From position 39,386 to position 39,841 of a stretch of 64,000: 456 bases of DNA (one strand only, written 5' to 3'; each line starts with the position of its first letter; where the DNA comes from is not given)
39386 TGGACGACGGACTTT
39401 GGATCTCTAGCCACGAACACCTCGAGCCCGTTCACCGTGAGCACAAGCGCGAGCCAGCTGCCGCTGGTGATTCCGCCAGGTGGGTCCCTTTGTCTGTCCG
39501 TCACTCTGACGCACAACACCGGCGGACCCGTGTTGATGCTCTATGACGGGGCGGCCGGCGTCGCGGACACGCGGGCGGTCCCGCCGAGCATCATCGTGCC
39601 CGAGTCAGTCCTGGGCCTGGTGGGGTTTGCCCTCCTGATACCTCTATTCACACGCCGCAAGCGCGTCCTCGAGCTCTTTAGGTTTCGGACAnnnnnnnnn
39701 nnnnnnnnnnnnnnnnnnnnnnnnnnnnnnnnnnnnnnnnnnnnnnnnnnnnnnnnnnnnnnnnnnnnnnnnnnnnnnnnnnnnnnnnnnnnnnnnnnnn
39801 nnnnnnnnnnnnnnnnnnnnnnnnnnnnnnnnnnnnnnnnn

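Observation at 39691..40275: Unusually small (194 aa) exosortase/archaeosortase-like protein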

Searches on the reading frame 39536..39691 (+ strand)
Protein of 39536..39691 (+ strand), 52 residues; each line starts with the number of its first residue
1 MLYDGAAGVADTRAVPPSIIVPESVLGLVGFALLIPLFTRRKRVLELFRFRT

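Call 11: search_protein_families(library=ncbifam, proteins=[window:39557-39691:+], max_evalue=10)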
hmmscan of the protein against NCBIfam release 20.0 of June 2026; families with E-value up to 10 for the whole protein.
seq(45 aa): 0 families

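Call 12: search_protein_families(library=pfam, proteins=[window:39557-39691:+], max_evalue=10)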
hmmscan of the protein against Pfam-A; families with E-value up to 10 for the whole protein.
seq(45 aa): 0 families

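Call 64: search_protein_families(library=ncbifam, proteins=[window:39536-39691:+], max_evalue=10)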
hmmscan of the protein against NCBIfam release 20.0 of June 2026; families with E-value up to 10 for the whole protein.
seq(52 aa): 0 families
